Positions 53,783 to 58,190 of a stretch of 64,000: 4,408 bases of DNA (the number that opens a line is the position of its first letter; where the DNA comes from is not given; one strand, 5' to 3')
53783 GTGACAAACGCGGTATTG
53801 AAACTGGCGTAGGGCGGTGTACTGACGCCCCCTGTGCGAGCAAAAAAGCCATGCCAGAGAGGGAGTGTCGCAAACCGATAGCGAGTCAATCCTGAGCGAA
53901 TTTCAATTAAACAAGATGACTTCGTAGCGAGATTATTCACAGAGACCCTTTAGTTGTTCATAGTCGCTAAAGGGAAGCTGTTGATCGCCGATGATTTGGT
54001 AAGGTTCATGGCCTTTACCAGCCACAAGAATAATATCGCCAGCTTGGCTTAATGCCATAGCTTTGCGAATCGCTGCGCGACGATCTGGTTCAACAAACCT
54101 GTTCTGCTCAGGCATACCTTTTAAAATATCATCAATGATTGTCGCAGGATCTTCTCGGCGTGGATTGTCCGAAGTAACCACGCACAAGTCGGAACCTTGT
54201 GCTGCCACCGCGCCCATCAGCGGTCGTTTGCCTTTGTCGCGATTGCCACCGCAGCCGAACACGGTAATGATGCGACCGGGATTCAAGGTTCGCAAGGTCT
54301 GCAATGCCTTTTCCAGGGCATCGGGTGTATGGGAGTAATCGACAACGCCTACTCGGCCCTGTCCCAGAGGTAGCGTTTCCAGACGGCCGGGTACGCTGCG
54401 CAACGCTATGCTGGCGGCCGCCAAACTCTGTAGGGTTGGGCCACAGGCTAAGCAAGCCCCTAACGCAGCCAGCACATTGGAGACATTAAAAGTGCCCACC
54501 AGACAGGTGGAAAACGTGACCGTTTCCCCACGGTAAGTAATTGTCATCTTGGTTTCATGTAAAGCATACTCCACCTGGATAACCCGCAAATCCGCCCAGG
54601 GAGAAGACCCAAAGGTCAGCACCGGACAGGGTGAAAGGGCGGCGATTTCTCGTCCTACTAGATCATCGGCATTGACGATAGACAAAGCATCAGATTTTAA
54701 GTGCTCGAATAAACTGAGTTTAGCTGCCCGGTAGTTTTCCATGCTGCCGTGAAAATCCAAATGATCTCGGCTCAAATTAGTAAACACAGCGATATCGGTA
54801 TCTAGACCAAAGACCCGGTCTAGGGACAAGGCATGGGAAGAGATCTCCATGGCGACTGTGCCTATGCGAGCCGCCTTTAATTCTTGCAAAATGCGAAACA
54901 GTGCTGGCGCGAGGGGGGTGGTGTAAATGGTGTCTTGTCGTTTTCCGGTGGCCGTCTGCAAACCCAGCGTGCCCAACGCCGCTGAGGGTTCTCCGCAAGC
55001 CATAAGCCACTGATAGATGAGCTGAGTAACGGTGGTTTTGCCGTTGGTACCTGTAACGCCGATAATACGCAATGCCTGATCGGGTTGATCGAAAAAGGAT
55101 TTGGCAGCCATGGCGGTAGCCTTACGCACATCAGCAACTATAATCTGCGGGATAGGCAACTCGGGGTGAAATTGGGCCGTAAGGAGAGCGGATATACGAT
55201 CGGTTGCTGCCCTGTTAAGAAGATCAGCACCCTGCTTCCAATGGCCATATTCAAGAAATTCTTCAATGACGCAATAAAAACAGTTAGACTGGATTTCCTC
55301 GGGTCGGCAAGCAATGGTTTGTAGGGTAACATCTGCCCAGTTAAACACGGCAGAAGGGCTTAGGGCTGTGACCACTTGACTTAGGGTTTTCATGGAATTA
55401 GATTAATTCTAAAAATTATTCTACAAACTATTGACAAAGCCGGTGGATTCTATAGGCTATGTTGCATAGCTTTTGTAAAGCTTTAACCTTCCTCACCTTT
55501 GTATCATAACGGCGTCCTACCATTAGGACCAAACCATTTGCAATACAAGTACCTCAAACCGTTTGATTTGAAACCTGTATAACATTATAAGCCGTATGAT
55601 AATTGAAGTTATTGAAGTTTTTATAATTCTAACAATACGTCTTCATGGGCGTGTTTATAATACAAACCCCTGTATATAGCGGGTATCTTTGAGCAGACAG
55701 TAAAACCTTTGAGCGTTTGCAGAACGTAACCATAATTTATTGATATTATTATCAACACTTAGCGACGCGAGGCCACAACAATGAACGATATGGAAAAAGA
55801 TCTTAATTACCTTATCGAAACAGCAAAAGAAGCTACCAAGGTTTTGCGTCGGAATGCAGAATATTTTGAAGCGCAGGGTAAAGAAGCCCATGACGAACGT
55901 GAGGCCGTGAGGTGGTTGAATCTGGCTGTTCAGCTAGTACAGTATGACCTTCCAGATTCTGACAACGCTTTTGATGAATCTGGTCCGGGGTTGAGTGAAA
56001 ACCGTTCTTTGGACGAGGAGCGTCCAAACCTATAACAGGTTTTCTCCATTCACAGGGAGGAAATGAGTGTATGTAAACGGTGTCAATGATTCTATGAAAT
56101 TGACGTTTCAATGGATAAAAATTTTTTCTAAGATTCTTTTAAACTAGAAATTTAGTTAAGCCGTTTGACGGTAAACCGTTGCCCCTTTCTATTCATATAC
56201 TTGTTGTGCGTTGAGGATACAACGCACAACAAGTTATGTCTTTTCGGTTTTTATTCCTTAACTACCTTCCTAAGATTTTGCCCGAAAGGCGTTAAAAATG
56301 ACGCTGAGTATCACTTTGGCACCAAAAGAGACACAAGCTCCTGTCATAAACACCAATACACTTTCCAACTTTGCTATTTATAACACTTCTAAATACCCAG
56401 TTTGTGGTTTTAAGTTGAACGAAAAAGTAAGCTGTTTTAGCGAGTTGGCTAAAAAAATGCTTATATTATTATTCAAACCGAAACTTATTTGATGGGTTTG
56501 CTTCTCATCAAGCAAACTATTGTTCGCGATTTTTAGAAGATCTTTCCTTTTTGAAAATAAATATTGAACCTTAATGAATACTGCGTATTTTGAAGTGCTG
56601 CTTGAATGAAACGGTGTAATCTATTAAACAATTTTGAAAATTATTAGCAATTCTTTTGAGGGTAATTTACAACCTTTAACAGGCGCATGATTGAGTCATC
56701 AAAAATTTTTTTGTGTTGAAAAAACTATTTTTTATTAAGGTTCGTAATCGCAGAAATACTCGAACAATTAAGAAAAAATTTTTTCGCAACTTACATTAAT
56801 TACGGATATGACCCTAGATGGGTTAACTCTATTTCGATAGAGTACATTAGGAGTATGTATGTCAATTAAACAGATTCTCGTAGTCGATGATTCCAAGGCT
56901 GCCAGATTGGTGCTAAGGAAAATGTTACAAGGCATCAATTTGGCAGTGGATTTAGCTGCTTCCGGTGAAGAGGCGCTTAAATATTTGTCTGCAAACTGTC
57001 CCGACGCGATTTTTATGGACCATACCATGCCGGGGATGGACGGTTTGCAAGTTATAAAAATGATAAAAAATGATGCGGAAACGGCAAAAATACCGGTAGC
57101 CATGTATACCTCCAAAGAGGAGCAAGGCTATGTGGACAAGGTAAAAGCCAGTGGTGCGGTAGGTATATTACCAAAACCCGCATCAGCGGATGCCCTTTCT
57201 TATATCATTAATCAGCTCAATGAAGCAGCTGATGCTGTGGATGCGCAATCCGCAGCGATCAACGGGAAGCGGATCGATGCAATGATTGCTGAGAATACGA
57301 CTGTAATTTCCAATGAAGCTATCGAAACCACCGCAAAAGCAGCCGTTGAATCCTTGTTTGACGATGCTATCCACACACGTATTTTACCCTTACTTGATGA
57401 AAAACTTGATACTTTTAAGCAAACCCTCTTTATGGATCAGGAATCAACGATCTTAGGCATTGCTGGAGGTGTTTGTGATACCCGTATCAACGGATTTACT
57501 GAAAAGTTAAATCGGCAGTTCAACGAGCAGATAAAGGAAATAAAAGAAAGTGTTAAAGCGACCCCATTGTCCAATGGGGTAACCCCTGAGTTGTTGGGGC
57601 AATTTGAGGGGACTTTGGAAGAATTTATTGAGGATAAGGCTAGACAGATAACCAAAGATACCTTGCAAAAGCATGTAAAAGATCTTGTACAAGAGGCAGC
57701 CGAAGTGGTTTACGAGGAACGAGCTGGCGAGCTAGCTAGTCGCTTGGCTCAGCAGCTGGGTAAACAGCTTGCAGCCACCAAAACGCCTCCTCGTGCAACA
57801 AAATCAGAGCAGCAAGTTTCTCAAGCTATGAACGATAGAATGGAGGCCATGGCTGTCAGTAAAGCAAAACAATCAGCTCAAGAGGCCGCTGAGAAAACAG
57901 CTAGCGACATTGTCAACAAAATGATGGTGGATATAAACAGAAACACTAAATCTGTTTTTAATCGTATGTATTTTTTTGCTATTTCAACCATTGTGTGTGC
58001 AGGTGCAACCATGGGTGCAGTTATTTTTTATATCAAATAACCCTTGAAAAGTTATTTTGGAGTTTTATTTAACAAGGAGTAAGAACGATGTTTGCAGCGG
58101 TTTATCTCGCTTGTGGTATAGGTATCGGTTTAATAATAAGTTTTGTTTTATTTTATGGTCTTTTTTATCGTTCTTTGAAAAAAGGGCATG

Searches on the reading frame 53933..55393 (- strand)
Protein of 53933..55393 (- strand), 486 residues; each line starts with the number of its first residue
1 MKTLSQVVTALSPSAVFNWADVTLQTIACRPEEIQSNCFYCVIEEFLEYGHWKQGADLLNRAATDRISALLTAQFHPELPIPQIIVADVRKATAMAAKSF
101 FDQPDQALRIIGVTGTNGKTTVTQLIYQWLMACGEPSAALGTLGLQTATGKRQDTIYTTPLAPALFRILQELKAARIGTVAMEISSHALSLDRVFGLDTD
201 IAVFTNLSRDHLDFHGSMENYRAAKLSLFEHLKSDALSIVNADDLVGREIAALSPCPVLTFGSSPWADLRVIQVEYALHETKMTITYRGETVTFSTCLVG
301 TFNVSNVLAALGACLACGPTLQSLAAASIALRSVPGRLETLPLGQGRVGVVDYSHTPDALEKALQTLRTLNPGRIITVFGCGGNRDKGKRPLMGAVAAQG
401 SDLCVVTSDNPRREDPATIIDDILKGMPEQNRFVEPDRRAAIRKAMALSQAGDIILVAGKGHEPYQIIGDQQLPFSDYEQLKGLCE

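Call 25: search_protein_families(library=pfam, proteins=[window:53933-55393:-], max_evalue=0.00001)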
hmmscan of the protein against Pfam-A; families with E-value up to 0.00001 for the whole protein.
window:53933-55393:- (486 aa): 2 families
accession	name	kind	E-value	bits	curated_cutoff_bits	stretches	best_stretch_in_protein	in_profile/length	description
PF08245.18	Mur_ligase_M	-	4.5e-49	167.6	24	1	113-313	1-199/200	Mur ligase middle domain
PF02875.26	Mur_ligase_C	-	4.8e-32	111.9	28.4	1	336-461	1-127/127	Mur ligase, glutamate ligase domain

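Call 26: find_homologous_proteins(query=window:53933-55393:-, max_evalue=1e-50)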
Query window:53933-55393:- (486 aa): 7987 proteins with E <= 1e-50 among 8000 candidates; the best 120 are listed.
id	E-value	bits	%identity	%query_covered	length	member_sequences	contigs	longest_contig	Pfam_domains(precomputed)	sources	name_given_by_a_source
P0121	1.3e-284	962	89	100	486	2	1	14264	PF02875.27,PF08245.19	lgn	-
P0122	1.9e-270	915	85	99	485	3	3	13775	PF02875.27,PF08245.19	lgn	-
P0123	4.2e-263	891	83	100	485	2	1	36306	PF02875.27,PF08245.19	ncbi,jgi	jgi:UDP-N-acetylmuramoyl-L-alanyl-D-glutamate--2,6-diaminopimelate ligase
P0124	7.8e-256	867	79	100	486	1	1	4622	PF02875.27,PF08245.19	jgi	jgi:UDP-N-acetylmuramoyl-L-alanyl-D-glutamate--2,6-diaminopimelate ligase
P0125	2.3e-226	770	100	71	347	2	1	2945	PF02875.27,PF08245.19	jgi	jgi:UDP-N-acetylmuramoyl-L-alanyl-D-glutamate--2,6-diaminopimelate ligase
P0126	1.5e-204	698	65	100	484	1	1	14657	PF02875.27,PF08245.19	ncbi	-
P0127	2.2e-199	681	64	100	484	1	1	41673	PF02875.27,PF08245.19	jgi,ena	jgi:UDP-N-acetylmuramoyl-L-alanyl-D-glutamate--2,6-diaminopimelate ligase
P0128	1.0e-197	676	64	100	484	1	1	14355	PF02875.27,PF08245.19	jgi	jgi:UDP-N-acetylmuramoyl-L-alanyl-D-glutamate--2,6-diaminopimelate ligase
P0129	4.5e-195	667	63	100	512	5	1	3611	PF02875.27,PF08245.19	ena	-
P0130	1.5e-194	665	62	99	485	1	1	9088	PF02875.27,PF08245.19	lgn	-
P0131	2.0e-192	658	62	100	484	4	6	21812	PF02875.27,PF08245.19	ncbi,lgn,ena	-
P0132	2.9e-190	651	62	100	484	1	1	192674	PF02875.27,PF08245.19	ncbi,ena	-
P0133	2.5e-189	648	62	100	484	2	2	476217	PF02875.27,PF08245.19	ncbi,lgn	ncbi:MAG: UDP-N-acetylmuramoyl-L-alanyl-D-glutamate--2,6-diaminopimelate ligase [Candidatus Competib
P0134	4.2e-189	647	62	100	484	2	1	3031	PF02875.27,PF08245.19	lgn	-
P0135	8.4e-189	646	62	100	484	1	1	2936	PF02875.27,PF08245.19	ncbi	-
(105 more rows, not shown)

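Call 28: list_cluster_members(proteins=[P0123, P0126, P0010, P0016, P0019, P0021, P0024, P0048, P0074, P0087])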
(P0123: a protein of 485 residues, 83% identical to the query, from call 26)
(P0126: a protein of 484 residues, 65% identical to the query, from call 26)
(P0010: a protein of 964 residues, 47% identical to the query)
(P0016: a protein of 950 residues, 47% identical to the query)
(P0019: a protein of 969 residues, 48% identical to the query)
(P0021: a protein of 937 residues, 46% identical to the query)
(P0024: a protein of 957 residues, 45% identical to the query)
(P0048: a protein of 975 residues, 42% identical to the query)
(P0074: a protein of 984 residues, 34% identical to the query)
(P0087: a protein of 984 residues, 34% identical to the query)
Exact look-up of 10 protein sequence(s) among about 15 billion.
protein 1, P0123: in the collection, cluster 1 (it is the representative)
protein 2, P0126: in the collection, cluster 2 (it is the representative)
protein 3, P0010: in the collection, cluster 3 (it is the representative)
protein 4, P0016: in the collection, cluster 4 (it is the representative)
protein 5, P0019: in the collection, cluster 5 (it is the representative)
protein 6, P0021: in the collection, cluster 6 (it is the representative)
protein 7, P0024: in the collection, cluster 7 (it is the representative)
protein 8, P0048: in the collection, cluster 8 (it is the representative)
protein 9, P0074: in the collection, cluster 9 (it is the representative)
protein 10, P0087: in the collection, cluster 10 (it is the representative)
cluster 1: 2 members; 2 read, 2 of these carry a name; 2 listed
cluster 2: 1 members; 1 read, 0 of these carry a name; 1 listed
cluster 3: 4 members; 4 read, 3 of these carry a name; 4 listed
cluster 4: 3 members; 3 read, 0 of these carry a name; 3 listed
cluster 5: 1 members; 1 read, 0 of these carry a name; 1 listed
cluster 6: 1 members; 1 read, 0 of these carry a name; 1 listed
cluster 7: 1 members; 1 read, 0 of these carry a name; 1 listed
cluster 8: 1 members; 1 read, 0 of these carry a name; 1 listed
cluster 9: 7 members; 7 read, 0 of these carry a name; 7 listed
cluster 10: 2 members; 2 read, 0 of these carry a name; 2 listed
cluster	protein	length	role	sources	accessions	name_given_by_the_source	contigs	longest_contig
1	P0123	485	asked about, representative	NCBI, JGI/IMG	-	UDP-N-acetylmuramoyl-L-alanyl-D-glutamate--2,6-diaminopimelate ligase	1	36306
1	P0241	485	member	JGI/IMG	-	UDP-N-acetylmuramoyl-L-alanyl-D-glutamate--2,6-diaminopimelate ligase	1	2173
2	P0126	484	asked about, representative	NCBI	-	-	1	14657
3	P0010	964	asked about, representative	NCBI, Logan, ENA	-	-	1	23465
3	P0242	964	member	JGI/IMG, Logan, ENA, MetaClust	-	\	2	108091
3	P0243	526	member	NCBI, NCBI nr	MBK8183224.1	MAG: hypothetical protein IPK63_10175 [Candidatus Competibacteraceae bacterium] | hypothetical protein [Candidatus Competibacteraceae bacterium]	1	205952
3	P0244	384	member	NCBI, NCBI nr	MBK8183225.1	MAG: hypothetical protein IPK63_10180 [Candidatus Competibacteraceae bacterium] | hypothetical protein [Candidatus Competibacteraceae bacterium]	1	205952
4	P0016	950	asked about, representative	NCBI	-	-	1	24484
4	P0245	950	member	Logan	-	-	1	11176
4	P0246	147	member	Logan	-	-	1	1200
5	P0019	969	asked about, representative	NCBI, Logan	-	-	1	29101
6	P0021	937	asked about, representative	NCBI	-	-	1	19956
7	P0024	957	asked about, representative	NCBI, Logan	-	-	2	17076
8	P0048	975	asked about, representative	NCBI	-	-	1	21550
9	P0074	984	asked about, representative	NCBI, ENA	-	-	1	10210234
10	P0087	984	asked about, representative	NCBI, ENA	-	-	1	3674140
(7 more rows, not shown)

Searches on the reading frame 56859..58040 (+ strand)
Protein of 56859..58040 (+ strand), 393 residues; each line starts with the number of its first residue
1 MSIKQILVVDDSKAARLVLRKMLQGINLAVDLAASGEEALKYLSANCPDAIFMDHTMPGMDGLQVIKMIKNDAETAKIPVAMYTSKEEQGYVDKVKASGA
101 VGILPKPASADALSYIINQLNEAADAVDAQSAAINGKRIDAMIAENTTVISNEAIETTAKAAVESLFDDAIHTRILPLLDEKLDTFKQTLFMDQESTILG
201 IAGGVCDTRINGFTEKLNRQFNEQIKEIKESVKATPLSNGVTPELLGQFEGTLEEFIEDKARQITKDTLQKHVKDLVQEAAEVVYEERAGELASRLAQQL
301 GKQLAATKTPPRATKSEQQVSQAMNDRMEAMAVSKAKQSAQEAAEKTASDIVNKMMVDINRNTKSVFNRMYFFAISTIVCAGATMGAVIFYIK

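Call 25: search_protein_families(library=pfam, proteins=[window:56859-58040:+], max_evalue=0.00001)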
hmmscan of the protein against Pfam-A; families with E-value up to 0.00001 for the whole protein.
window:56859-58040:+ (393 aa): 1 family
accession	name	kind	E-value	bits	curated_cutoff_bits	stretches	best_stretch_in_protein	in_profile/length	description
PF00072.30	Response_reg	-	1.6e-24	86.6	30.2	1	6-115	1-108/111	Response regulator receiver domain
